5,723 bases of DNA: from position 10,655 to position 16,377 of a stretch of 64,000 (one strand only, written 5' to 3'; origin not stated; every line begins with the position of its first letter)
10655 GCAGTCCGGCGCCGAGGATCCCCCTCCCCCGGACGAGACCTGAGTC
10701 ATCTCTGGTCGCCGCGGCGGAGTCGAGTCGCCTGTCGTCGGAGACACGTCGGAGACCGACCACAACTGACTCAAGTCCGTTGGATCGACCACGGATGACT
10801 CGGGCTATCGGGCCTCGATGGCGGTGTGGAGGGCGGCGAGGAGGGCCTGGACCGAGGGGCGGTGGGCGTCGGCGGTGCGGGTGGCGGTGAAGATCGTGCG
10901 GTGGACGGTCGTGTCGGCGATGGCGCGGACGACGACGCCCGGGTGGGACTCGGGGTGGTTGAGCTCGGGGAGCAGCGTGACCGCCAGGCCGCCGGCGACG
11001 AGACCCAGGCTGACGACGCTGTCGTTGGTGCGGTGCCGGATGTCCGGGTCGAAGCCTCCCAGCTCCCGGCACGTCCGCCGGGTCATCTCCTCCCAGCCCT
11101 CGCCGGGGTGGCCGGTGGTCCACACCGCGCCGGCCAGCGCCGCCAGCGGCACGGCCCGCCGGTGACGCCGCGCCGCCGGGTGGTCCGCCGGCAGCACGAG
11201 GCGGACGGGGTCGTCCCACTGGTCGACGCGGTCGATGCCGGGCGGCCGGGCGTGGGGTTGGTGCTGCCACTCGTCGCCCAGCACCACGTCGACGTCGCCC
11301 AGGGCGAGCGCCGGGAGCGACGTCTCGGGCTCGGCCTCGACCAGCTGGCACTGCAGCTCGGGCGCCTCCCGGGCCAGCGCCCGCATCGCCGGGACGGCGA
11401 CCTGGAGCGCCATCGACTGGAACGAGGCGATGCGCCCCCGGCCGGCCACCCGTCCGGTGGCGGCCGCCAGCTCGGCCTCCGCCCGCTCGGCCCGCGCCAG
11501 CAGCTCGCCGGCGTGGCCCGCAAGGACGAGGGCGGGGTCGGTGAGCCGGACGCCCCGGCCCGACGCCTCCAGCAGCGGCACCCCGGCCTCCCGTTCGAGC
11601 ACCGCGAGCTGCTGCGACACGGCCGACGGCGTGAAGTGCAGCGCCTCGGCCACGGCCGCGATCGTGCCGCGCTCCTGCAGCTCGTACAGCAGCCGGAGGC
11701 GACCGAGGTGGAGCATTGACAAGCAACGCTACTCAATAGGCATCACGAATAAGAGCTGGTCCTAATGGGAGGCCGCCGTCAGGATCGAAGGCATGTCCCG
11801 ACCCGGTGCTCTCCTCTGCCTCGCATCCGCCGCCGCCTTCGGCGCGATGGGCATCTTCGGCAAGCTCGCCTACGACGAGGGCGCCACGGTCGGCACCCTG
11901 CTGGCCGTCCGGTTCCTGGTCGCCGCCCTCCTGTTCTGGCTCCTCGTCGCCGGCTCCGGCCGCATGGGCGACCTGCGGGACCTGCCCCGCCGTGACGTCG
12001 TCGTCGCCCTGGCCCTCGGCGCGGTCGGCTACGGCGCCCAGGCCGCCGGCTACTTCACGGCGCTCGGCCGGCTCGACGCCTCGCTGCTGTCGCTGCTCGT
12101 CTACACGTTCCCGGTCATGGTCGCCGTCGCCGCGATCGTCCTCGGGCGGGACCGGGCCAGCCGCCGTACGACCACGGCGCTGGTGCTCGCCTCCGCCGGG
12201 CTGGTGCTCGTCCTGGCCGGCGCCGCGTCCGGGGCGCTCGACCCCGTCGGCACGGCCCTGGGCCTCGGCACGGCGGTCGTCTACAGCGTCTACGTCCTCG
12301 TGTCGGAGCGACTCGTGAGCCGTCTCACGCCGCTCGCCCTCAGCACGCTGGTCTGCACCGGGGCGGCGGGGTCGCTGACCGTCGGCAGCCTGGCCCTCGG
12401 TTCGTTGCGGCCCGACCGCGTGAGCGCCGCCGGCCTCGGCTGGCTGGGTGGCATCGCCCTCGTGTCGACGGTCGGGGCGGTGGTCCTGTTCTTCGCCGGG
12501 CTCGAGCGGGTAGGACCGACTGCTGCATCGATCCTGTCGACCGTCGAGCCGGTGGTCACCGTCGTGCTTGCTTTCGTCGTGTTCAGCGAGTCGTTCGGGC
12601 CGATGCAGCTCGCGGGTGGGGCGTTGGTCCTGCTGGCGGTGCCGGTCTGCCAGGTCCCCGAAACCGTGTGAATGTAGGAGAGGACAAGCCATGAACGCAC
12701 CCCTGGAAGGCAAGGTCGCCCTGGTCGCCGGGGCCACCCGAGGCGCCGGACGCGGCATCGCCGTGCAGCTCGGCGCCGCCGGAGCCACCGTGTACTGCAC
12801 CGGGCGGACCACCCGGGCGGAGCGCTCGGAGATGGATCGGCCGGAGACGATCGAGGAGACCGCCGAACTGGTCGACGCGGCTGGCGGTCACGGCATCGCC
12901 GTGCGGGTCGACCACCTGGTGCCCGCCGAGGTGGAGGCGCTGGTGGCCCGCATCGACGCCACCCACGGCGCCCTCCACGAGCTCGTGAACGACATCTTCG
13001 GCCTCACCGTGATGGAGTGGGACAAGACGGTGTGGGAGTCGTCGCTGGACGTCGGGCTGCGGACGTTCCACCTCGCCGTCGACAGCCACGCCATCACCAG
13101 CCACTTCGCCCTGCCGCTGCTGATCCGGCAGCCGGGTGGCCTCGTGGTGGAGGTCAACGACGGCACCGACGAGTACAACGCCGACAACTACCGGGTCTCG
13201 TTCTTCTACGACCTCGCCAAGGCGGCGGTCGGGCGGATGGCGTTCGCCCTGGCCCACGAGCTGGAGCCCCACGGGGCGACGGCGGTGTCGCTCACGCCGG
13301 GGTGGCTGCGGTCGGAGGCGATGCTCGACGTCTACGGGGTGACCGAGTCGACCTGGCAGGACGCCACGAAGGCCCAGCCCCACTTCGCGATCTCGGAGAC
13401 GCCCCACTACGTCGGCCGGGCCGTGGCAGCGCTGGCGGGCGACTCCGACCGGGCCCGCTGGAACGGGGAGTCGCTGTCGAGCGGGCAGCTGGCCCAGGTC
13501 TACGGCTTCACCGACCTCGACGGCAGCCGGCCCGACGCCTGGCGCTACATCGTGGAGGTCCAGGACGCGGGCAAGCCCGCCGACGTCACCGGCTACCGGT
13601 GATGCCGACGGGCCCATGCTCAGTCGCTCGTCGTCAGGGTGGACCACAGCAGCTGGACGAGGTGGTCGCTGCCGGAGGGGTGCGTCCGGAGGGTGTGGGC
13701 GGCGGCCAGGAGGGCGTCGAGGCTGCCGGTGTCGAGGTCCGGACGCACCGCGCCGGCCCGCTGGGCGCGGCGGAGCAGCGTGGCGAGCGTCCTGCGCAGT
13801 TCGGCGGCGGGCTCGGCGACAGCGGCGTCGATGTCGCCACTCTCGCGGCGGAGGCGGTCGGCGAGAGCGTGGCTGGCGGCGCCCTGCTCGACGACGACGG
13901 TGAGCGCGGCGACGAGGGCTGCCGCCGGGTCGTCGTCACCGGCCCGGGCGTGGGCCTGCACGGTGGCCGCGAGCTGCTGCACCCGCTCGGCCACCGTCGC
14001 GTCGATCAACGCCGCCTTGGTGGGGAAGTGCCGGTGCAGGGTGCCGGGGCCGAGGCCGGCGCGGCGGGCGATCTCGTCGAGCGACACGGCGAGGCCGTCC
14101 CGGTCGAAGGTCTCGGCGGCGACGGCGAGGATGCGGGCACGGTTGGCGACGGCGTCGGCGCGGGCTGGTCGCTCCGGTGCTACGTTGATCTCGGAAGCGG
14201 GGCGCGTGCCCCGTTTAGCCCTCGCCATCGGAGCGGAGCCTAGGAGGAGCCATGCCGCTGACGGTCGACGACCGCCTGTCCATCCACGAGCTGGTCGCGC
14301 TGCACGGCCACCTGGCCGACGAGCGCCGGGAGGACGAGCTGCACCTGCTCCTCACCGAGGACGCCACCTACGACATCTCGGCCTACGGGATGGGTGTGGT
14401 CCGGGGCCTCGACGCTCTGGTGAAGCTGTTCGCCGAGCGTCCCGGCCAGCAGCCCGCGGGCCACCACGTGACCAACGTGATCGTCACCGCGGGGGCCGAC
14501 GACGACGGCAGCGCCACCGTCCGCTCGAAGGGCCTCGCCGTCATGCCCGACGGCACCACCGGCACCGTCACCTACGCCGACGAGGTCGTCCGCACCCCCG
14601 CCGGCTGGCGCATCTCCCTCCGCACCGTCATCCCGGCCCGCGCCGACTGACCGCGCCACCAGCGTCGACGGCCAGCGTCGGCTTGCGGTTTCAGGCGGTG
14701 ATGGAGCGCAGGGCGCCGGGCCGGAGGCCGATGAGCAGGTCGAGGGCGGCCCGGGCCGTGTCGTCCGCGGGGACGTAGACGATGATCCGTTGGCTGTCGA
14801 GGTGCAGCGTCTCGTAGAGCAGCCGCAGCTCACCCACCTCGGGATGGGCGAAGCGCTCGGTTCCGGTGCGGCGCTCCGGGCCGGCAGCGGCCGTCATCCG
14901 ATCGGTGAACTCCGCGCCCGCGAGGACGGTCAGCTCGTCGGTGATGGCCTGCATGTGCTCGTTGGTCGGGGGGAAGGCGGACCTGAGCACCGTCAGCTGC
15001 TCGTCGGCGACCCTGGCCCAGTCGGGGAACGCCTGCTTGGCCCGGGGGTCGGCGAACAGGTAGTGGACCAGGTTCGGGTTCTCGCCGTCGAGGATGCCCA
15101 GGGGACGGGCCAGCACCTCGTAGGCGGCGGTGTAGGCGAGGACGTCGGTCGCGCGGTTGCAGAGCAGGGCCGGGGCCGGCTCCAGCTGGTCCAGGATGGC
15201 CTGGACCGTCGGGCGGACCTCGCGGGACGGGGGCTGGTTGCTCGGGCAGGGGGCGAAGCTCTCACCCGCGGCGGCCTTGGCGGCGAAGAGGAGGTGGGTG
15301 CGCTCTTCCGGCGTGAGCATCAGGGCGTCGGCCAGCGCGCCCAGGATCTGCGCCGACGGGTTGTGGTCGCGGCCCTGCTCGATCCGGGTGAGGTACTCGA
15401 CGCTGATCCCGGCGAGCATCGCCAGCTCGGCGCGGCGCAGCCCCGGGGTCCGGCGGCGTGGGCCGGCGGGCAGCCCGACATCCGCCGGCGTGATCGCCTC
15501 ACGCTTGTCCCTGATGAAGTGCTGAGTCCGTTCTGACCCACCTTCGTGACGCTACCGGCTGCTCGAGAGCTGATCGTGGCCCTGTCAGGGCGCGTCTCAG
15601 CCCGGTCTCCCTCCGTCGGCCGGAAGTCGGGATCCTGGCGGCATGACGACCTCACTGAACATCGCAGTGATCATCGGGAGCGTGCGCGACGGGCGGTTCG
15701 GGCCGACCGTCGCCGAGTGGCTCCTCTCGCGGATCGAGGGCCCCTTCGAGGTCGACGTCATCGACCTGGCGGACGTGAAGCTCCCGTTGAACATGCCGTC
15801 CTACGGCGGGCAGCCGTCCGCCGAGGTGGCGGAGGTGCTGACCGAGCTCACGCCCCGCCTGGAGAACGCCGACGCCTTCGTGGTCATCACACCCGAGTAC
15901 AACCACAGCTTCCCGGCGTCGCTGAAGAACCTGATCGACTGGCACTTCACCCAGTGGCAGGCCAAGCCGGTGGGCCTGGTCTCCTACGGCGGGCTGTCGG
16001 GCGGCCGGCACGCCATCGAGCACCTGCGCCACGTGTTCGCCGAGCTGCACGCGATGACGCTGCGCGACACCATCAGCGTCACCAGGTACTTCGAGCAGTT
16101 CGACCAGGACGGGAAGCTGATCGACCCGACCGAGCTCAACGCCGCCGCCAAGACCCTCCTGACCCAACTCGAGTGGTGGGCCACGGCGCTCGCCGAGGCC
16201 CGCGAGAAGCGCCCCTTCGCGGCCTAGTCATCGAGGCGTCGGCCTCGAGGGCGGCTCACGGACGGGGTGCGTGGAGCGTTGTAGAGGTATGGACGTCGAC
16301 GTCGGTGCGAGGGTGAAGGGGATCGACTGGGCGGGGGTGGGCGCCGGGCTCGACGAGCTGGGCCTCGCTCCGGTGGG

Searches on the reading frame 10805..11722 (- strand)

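Call 11: search_protein_families(library=pfam, proteins=[window:10805-11722:-])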
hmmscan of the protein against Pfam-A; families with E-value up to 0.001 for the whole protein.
window:10805-11722:- (305 aa): 2 families
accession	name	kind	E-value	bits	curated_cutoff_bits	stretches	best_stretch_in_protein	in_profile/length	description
PF03466.25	LysR_substrate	-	3.4e-32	112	28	1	91-300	3-206/209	LysR substrate binding domain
PF00126.33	HTH_1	-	8.8e-16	58.1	26.6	1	7-62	2-57/60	Bacterial regulatory helix-turn-helix protein, lysR family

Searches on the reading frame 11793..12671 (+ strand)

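Call 11: search_protein_families(library=pfam, proteins=[window:11793-12671:+])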
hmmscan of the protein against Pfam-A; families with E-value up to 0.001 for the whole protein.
window:11793-12671:+ (292 aa): 1 family
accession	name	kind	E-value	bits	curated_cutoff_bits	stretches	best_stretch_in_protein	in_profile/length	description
PF00892.27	EamA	-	8.6e-32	110.7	28.2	2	153-283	3-130/135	EamA-like transporter family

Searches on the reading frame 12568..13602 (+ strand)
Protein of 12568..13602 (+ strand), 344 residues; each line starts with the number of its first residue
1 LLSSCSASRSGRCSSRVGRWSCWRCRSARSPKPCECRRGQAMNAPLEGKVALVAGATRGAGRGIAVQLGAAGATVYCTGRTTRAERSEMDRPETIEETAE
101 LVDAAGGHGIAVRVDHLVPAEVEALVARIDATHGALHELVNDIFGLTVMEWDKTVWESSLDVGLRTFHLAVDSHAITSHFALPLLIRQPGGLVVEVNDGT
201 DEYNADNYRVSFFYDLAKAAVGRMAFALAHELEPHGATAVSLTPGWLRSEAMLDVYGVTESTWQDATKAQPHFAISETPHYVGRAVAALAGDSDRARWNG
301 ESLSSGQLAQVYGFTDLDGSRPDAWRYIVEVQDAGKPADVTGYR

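Call 11: search_protein_families(library=pfam, proteins=[window:12568-13602:+])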
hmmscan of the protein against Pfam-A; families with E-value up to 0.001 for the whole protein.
window:12568-13602:+ (344 aa): 2 families
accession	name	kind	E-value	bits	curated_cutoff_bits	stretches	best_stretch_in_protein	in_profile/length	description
PF13561.12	adh_short_C2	-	7.5e-18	65.4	27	1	55-295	1-222/236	Enoyl-(Acyl carrier protein) reductase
PF00106.31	adh_short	-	5.2e-17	62.4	26.6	1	49-251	1-186/195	short chain dehydrogenase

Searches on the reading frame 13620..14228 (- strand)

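Call 11: search_protein_families(library=pfam, proteins=[window:13620-14228:-])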
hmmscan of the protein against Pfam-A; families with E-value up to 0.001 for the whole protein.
window:13620-14228:- (202 aa): 2 families
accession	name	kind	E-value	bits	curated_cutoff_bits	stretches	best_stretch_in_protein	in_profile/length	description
PF21597.2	TetR_C_43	-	1.1e-15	58.1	27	1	100-193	1-98/105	Transcriptional regulator SbtR-like, C-terminal domain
PF00440.29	TetR_N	-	5.8e-13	48.8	24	1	33-77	1-46/47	Bacterial regulatory proteins, tetR family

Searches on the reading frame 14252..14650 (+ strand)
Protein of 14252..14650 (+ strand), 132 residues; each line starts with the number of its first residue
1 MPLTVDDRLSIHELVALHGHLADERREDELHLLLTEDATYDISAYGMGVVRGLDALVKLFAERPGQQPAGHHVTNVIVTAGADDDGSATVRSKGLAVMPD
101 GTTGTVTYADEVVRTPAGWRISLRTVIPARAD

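Call 11: search_protein_families(library=pfam, proteins=[window:14252-14650:+])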
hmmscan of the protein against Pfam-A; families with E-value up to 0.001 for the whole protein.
window:14252-14650:+ (132 aa): 1 family
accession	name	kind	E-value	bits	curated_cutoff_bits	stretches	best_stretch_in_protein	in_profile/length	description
PF13577.12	SnoaL_4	-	2.4e-22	79.7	24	1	5-125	3-126/126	SnoaL-like domain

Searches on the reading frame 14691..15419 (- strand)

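Call 11: search_protein_families(library=pfam, proteins=[window:14691-15419:-])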
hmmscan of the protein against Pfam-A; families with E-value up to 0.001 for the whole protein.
window:14691-15419:- (242 aa): 3 families
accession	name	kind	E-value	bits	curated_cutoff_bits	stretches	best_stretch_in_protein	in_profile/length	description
PF17765.7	MLTR_LBD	-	2.3e-36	125.8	26.3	1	68-229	1-168/168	MmyB-like transcription regulator ligand binding domain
PF13560.12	HTH_31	-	2e-07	31.7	27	1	2-43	23-64/64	Helix-turn-helix domain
PF01381.28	HTH_3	-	0.00013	22.4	23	1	3-37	19-52/55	Helix-turn-helix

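Call 12: search_protein_families(library=ncbifam, proteins=[window:14691-15419:-])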
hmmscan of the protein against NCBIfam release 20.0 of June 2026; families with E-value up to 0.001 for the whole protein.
window:14691-15419:- (242 aa): 0 families

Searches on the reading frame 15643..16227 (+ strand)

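Call 11: search_protein_families(library=pfam, proteins=[window:15643-16227:+])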
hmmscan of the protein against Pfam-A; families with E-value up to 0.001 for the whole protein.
window:15643-16227:+ (194 aa): 2 families
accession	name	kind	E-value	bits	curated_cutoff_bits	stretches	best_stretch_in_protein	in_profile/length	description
PF03358.20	FMN_red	-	1.6e-39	135.3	24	1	6-148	2-149/152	NADPH-dependent FMN reductase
PF02525.22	Flavodoxin_2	-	5.6e-09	36.4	27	1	7-111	3-116/198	Flavodoxin-like fold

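Call 12: search_protein_families(library=ncbifam, proteins=[window:15643-16227:+])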
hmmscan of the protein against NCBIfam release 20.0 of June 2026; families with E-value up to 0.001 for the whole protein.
window:15643-16227:+ (194 aa): 3 families
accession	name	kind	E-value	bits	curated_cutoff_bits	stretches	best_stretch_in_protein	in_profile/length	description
TIGR03566.1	FMN_reduc_MsuE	equivalog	3.4e-10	40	212.5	1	30-146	25-141/174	FMN reductase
TIGR04037.1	LLM_duo_CE1759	subfamily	6.8e-07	29.2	175.9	1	34-176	35-173/199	CE1759 family FMN reductase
TIGR03567.1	FMN_reduc_SsuE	equivalog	0.00047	20.1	164.05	1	65-145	55-137/171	NADPH-dependent FMN reductase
